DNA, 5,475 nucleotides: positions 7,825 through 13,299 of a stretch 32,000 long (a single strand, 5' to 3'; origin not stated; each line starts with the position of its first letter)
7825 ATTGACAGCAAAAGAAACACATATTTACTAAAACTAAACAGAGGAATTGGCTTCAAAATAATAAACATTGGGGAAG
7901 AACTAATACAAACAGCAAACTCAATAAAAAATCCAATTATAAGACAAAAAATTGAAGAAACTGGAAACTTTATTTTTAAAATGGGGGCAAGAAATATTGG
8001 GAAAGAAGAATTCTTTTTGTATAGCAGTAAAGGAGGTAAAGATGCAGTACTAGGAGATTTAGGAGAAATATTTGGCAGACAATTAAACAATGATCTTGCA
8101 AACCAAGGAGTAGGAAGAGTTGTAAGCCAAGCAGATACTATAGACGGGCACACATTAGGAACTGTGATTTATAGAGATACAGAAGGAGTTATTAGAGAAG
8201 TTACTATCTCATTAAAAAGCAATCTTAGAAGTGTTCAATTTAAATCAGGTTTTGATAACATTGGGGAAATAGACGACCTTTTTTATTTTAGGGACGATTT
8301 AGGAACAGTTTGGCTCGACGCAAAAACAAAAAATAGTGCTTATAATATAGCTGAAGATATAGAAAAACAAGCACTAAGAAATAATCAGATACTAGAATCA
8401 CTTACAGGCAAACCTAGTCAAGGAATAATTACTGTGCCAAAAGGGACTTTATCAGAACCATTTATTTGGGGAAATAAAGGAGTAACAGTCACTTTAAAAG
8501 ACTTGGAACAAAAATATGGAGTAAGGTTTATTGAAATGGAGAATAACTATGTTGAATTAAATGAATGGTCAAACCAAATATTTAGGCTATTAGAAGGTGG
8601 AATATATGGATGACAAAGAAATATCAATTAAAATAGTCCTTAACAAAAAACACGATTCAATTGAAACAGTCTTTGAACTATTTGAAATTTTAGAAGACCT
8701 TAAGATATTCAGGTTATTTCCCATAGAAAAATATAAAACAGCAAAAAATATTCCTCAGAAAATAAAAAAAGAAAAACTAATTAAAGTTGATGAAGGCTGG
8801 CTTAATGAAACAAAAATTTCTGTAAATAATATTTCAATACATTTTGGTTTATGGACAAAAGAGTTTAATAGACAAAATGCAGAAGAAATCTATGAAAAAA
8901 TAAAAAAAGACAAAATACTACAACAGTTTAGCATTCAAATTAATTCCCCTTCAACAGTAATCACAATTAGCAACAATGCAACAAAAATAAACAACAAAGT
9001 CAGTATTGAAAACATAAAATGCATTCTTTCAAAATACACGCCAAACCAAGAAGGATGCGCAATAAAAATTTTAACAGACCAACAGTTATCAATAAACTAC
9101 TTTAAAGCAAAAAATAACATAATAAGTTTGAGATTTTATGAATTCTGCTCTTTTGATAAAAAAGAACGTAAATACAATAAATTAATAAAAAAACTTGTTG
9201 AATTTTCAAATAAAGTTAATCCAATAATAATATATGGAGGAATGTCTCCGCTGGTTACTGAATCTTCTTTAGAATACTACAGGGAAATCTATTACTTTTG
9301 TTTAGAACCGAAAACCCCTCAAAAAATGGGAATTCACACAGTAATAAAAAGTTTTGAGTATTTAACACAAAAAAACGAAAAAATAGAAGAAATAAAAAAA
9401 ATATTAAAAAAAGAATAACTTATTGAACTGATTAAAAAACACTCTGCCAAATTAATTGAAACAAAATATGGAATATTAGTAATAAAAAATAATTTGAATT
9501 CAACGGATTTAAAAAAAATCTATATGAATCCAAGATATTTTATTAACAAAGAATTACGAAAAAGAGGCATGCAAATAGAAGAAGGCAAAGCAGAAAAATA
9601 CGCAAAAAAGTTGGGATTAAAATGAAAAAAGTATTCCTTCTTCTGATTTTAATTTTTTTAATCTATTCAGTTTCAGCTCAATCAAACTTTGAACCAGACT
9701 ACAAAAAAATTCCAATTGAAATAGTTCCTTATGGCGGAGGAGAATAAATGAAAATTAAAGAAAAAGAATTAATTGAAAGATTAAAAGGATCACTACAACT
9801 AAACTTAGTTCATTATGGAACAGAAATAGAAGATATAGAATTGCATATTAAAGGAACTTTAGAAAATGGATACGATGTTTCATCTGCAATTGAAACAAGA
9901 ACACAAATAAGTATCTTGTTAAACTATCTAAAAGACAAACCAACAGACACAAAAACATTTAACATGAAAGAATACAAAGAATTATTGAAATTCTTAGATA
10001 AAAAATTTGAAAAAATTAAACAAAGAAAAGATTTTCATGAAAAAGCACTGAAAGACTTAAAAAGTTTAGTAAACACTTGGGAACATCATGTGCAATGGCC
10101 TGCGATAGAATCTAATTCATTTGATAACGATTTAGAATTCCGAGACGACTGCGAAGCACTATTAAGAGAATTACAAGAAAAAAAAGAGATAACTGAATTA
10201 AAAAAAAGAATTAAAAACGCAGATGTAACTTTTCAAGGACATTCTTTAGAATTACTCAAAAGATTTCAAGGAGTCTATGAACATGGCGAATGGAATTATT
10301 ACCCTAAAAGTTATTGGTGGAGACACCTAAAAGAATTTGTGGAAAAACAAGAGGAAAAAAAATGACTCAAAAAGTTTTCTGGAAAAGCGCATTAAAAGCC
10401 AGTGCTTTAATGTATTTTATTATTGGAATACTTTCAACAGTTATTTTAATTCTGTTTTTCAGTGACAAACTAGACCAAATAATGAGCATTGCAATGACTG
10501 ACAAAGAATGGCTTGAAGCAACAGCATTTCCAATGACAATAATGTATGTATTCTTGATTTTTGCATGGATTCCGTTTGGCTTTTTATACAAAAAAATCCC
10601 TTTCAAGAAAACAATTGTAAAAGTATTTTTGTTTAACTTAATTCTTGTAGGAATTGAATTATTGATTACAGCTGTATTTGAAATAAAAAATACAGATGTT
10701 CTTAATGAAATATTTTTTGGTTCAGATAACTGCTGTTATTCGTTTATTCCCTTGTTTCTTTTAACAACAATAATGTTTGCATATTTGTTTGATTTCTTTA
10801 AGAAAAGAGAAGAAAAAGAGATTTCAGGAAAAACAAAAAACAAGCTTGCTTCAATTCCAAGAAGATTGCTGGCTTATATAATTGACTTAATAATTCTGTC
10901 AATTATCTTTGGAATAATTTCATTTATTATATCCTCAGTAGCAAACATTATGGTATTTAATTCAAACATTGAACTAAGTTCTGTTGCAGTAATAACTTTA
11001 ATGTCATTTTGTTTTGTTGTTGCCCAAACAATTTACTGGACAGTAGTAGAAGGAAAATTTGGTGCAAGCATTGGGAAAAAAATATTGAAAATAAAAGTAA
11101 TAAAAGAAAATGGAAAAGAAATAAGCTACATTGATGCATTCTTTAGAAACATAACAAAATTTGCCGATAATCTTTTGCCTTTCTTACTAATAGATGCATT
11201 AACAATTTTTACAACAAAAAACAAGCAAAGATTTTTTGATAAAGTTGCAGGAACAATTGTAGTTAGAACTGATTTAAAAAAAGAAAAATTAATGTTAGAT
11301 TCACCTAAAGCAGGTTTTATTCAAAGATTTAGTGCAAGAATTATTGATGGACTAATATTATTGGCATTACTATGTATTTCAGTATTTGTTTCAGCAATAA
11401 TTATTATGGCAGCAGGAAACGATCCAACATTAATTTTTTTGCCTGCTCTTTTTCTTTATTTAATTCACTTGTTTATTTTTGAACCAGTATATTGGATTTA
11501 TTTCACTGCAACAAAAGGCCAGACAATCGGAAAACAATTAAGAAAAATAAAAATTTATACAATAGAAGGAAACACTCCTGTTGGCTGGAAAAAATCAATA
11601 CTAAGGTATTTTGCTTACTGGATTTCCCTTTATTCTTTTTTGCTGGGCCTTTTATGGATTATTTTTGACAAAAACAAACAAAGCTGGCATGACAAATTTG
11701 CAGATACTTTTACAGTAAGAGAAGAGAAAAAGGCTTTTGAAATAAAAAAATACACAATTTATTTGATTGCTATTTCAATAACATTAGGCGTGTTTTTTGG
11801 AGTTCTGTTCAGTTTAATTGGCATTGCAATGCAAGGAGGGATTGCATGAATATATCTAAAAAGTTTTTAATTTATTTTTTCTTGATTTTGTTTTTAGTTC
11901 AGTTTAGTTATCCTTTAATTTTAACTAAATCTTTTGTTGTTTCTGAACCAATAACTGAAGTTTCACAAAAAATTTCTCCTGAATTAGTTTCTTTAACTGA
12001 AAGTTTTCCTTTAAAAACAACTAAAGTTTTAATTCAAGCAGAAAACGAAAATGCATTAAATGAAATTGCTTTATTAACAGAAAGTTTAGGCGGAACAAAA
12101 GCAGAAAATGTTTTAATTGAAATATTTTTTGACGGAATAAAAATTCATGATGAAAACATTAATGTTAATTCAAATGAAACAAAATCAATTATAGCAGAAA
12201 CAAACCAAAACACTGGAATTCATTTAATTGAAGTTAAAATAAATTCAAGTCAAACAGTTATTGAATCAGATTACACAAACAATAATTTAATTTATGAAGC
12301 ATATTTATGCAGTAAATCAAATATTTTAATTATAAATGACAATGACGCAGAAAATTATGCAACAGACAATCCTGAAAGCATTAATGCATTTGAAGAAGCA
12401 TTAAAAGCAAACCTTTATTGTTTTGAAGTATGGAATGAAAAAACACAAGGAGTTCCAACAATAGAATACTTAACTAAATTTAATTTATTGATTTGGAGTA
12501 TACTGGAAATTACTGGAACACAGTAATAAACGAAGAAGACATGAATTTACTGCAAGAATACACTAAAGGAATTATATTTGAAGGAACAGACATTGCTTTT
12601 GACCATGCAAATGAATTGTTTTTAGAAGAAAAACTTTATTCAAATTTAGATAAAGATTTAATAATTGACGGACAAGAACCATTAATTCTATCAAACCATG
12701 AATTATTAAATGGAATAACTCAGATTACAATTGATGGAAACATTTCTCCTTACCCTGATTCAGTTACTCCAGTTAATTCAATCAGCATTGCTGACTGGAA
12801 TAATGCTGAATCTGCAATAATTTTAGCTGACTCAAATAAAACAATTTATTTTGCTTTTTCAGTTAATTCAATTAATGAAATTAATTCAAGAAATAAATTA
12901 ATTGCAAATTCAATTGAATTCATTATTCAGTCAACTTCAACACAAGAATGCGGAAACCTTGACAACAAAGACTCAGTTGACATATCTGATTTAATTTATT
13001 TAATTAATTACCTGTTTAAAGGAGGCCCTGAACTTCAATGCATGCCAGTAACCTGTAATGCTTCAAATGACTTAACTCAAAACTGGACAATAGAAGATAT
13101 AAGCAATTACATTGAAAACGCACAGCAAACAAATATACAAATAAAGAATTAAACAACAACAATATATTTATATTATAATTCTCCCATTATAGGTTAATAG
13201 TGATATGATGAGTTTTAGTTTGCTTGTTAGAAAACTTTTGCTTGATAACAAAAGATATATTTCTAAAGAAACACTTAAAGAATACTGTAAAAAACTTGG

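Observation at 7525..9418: Polymorphic-toxin-like module: post-TM C-terminal domain with a PD-(D/E)xK nuclease-like signature, coupled to a small cytoplasmic ORF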

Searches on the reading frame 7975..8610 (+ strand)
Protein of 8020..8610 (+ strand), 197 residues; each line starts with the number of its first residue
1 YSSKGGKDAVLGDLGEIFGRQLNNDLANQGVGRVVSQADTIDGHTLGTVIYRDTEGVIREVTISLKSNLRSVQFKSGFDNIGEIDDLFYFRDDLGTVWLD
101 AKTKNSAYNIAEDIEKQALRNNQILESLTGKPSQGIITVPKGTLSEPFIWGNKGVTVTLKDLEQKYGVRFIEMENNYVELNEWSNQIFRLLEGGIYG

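Call 32: search_solved_structures(query=A2, max_evalue=10, show_alignments=3)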
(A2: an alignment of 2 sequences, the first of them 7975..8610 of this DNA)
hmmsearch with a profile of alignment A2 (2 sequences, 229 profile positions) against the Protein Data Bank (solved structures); distinct sequences matched with E-value up to 10: 6.
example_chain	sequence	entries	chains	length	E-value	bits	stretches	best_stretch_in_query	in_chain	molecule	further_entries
4y9a_A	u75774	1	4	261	0.17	14.4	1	27-57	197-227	Triosephosphate isomerase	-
4mq0_A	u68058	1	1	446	0.25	13.9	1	73-105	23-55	Parkia biglobosa lectin (PBL)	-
1zgr_A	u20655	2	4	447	0.82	12.2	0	74-105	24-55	Mannose/glucose-specific lectin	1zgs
5uhk_A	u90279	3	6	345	1.4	11.4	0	143-178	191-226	O-GlcNAcase TIM-barrel domain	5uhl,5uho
11lj_A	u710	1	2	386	1.9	11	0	143-178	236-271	Protein O-GlcNAcase N-Terminal Fragment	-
5uhp_A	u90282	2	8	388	2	11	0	143-178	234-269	O-GlcNAcase TIM-barrel domain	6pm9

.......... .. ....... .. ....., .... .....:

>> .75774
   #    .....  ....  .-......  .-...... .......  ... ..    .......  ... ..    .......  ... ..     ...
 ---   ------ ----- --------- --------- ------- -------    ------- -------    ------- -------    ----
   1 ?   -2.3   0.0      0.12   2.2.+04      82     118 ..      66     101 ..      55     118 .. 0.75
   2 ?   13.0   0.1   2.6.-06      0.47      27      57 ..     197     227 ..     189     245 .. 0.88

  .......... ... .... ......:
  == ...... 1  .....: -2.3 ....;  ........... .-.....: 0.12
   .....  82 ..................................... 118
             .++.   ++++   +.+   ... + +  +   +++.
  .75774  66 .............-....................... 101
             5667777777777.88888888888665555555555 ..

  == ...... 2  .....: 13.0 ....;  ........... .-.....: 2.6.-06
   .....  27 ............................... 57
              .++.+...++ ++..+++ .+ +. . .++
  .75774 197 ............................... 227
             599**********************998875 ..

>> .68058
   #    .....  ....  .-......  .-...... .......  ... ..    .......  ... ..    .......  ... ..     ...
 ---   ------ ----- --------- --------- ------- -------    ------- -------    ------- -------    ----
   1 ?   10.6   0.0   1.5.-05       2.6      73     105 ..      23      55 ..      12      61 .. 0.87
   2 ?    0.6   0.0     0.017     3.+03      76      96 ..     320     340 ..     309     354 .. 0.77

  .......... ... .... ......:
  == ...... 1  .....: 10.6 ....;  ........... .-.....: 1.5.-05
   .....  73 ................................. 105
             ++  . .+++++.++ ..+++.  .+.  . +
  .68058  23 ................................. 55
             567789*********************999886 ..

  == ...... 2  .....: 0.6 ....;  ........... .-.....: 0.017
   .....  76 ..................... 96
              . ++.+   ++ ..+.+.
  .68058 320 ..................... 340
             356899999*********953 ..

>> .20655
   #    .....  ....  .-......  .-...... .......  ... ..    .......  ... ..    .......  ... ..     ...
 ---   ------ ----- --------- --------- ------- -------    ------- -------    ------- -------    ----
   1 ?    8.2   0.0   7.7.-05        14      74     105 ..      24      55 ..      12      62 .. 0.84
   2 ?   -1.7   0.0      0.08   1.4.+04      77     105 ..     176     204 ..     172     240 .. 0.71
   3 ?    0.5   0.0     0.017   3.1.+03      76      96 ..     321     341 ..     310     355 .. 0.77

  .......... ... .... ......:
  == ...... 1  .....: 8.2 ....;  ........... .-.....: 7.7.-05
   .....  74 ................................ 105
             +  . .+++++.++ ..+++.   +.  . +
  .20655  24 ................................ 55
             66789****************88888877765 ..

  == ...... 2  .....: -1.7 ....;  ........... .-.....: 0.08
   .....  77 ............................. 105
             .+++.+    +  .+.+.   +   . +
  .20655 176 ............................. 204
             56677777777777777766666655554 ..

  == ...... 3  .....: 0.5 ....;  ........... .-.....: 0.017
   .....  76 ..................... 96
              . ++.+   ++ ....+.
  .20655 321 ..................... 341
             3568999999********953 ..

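Call 39: find_related_loci(query=A2, collection=viral_contigs, flank=5000)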
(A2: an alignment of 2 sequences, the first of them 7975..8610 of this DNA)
Query A2 (212 aa) in viral_contigs; peptide patterns used: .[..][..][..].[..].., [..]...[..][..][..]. (x = any residue, [..] = any of these).
239 stretches matched a pattern, but none encodes a relative of the query by tblastn (E <= 1e-3).

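Call 44: predict_structure(protein=window:8020-8610:+)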
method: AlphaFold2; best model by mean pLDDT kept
length: 197 residues; sequences in the alignment: 1
mean_pLDDT: 39.5   pTM: 0.31
mean pLDDT of the five models: 39.5, 37.3, 36.5, 36.3, 34.7
residues with pLDDT >= 90: 0; 70-90: 0; 50-70: 27; < 50: 170
segments of 3 or more residues with pLDDT < 50: 1-23, 25-115, 120-140, 149-155, 173-197
pLDDT, mean of each block of 10 residues (from residue 1): 36 45 46 39 38 41 34 28 27 31 33 46 39 44 55 52 57 37 30 30
secondary structure, 60 per line:
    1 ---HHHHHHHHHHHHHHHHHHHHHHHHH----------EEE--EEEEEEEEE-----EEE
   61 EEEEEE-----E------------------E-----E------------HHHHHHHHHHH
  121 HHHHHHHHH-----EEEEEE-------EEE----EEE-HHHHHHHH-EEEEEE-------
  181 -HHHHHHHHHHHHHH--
elements in order: H4-28 E39-41 E44-52 E58-66 H110-129 E135-140 E148-150 E155-157 H159-166 E168-173 H182-195

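Call 52: fold_search(model_id=the predicted structure, library=pdb)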
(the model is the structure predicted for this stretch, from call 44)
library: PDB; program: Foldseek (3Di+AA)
matches with E <= 10: 1013; with E <= 0.001: 0
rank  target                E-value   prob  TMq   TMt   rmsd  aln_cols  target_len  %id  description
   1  5oun_MODEL_1_A        1.2e-01  0.25  0.14  0.22  10.8        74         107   16  NMR solution structure of the external DII domain of Rvb2 from Saccharomyces cerevisiae (released 2018-03-28)
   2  9o4g_A                2.9e-01  0.09  0.20  0.07  26.5       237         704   13  Cryo-EM structure of the CHSY3-CHPF1 chondroitin synthase heterodimer (released 2026-03-04)
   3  6v3q_A                3.3e-01  0.08  0.15  0.14  13.7       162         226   10  Crystal Structure of the Metallo-beta-Lactamase FIM-1 from Pseudomonas aeruginosa in the Mono-Zinc Form (released 2020-01-15)
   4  2ynt_A                4.5e-01  0.08  0.16  0.14  13.2       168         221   11  GIM-1-3Mol native. Crystal structures of Pseudomonas aeruginosa GIM- 1: active site plasticity in metallo-beta-lactama (released 2013-07-24)
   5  6sga_F3               4.5e-01  0.05  0.13  0.04  22.1       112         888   15  Body domain of the mt-SSU assemblosome from Trypanosoma brucei (released 2019-09-18)
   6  8a98_SO               5.1e-01  0.04  0.12  0.15  16.7       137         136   12  CRYO-EM STRUCTURE OF LEISHMANIA MAJOR 80S RIBOSOME : snoRNA MUTANT (released 2023-10-11)
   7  3fvt_F                5.5e-01  0.35  0.15  0.10   3.1        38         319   10  Crystal Structure of Acetyl Xylan Esterase from Bacillus pumilus, monoclinic crystal form II (released 2010-01-05)
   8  6p5n_Aq               5.5e-01  0.06  0.18  0.10  19.1       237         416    9  Structure of a mammalian 80S ribosome in complex with a single translocated Israeli Acute Paralysis Virus IRES and eR (released 2019-09-25)
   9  9v1j_sp               5.5e-01  0.04  0.13  0.17  17.4       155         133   10  Cryo- EM structure of small subunit (body) of 75S ribosome with P- tRNA from Entamoeba histolytica (released 2025-10-08)
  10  3fyu_B                5.9e-01  0.35  0.15  0.10   3.1        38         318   10  Crystal structure of acetyl xylan esterase from Bacillus pumilus obtained in presence of D-xylose and sodium acetate (released 2010-01-26)
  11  5glk_A                5.9e-01  0.25  0.16  0.10  10.9        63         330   22  Crystal structure of CoXyl43, GH43 beta-xylosidase/alpha-arabinofuranosidase from a compost microbial metagenome, calc (released 2017-03-15)
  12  8ip8_bl               6.3e-01  0.06  0.17  0.10  18.6       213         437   12  Wheat 80S ribosome stalled on AUG-Stop boron dependently (released 2024-02-21)
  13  3lyg                  6.7e-01  0.41  0.18  0.28   5.7        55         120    9  Crystal structure of NTF2-like protein of unknown function (YP_270605.1) from Colwellia psychrerythraea 34H at 1.61 A re (released 2010-04-14)
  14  5qtl_C                6.7e-01  0.33  0.13  0.13   3.3        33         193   18  PanDDA analysis group deposition -- Crystal Structure of NUDT5 in complex with GB-0804 (released 2019-12-25)
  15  3fyu_D                6.7e-01  0.33  0.15  0.10   3.1        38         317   10  Crystal structure of acetyl xylan esterase from Bacillus pumilus obtained in presence of D-xylose and sodium acetate (released 2010-01-26)
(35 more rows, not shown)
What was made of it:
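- Tried and rejected: Foldseek against PDB on the poor model gave TM-scores of 0.23 or below, and I disregarded it (call 52).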

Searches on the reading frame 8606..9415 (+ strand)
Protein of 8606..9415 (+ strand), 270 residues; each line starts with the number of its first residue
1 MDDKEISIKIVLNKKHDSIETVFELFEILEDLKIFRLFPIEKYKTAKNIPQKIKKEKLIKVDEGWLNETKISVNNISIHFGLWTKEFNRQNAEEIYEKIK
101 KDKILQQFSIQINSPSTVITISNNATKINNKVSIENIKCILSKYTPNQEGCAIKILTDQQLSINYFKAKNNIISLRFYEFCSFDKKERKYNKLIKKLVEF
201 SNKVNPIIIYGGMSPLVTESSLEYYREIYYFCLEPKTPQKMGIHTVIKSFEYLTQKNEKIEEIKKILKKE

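Call 6: search_protein_families(library=pfam, proteins=[window:8606-9415:+], max_evalue=1)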
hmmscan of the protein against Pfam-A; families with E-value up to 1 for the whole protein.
window:8606-9415:+ (270 aa): 2 families
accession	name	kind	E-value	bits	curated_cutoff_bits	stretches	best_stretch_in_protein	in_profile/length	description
PF14550.11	Peptidase_S78_2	-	0.044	14.2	24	1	60-111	70-119/126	Putative phage serine protease XkdF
PF01833.30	TIG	-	0.16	12.4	20.9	1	112-158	28-71/84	IPT/TIG domain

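Call 7: search_protein_families(library=ncbifam, proteins=[window:8606-9415:+], max_evalue=1)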
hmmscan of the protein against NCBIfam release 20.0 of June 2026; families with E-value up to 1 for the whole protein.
window:8606-9415:+ (270 aa): 0 families

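Call 13: find_homologous_proteins(query=window:8606-9415:+, max_evalue=0.01)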
Query window:8606-9415:+ (270 aa): 1 proteins with E <= 0.01 among 2893 candidates.
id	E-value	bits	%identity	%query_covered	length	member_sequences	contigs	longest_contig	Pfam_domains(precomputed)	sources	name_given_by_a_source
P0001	1.6e-167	573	100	100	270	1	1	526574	-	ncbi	-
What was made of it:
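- Tried and rejected: With the 270-aa ORF it found only itself (call 13).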

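Call 14: find_encoding_contigs(protein=P0001, flank=10000, max_places=3)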
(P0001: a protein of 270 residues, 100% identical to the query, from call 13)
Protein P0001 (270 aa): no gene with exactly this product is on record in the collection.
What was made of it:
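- Tried and rejected: The exact-sequence contig look-up for the 270-aa protein returned no record (call 14).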

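Call 34: search_protein_families(library=padloc, proteins=[window:8606-9415:+], max_evalue=10)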
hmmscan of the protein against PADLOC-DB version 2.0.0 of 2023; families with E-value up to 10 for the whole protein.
window:8606-9415:+ (270 aa): 0 families

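Call 58: search_protein_families(library=phrogs, proteins=[window:8606-9415:+], max_evalue=10)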
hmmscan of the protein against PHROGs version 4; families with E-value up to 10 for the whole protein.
window:8606-9415:+ (270 aa): 0 families

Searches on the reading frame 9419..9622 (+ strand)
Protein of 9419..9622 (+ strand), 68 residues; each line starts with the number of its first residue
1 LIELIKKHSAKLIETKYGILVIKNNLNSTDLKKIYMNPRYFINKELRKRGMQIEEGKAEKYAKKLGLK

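Call 71: search_protein_families(library=pfam, proteins=[window:9419-9622:+], max_evalue=0.01)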
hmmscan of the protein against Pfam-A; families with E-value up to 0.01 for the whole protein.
window:9419-9622:+ (68 aa): 0 families
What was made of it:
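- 9419..9625 (+): 68 sense codons (9419-9622) in the same frame as the 270-aa ORF, open directly after its TAA and ending at the TGA at 9623-9625. This is either a nonsense-truncated C-terminus or a small separate gene (TTG at 9494). No Pfam hit (call 71).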

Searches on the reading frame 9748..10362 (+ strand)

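Call 6: search_protein_families(library=pfam, proteins=[window:9748-10362:+], max_evalue=1)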
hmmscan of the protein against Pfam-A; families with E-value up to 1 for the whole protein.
window:9748-10362:+ (205 aa): 0 families

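Call 7: search_protein_families(library=ncbifam, proteins=[window:9748-10362:+], max_evalue=1)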
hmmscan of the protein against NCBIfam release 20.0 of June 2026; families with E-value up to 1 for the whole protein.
window:9748-10362:+ (205 aa): 2 families
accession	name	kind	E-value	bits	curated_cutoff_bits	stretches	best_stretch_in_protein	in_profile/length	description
NF033169.1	lipo_LIC10494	subfamily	0.035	13.4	70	1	42-82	28-68/223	lipoprotein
NF038291.1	rep_pAB02_ORF2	subfamily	0.038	14.3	85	1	68-157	64-153/172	plasmid replication DNA-binding protein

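Call 34: search_protein_families(library=padloc, proteins=[window:9748-10362:+], max_evalue=10)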
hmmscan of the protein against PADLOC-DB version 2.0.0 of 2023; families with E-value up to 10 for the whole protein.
window:9748-10362:+ (205 aa): 0 families

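Call 58: search_protein_families(library=phrogs, proteins=[window:9748-10362:+], max_evalue=10)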
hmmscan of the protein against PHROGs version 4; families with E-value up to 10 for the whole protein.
window:9748-10362:+ (205 aa): 4 families
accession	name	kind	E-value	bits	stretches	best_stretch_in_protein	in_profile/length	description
phrog_13740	-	unknown function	0.16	13.2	1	72-126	11-65/68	-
phrog_25519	-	unknown function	0.19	13.1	1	145-202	18-74/74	-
phrog_10679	-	unknown function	0.2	12.5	1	67-104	31-68/73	-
phrog_27900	-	unknown function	0.59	11.2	1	19-70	24-75/133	-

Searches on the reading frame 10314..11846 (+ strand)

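Call 6: search_protein_families(library=pfam, proteins=[window:10314-11846:+], max_evalue=1)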
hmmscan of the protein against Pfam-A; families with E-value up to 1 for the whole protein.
window:10314-11846:+ (511 aa): 2 families
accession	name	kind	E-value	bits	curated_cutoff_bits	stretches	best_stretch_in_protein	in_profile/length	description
PF06271.18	RDD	-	2.7e-42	144.7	24.1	2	179-313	2-137/137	RDD family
PF00822.25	PMP22_Claudin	-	0.004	17.5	26.7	1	186-250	66-130/161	PMP-22/EMP/MP20/Claudin family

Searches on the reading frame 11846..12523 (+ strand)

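Call 6: search_protein_families(library=pfam, proteins=[window:11846-12523:+], max_evalue=1)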
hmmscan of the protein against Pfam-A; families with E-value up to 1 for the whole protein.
window:11846-12523:+ (226 aa): 4 families
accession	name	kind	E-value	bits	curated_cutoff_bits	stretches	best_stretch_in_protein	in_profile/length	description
PF07705.17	CARDB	-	0.01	16.5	22.7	1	67-148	16-99/101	CARDB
PF01186.22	Lysyl_oxidase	-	0.09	12.8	20.4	1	119-152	159-192/204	Lysyl oxidase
PF04285.18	DUF444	-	0.17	11.3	27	1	137-193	311-370/418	Protein of unknown function (DUF444)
PF03973.19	Triabin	-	0.24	11.7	21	1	91-156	61-123/149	Triabin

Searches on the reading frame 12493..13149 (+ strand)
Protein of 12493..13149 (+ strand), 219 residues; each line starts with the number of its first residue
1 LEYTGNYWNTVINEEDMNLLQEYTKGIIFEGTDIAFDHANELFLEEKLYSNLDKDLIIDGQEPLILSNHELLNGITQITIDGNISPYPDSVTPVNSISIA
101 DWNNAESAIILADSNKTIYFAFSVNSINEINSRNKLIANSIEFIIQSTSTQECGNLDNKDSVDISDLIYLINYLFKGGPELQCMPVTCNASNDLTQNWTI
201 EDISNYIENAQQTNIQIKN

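Call 6: search_protein_families(library=pfam, proteins=[window:12493-13149:+], max_evalue=1)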
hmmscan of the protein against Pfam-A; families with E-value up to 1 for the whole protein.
window:12493-13149:+ (219 aa): 1 family
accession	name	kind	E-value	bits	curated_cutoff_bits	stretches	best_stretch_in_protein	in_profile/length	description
PF02671.26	PAH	-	0.17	12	21.3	0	158-181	14-37/45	Paired amphipathic helix repeat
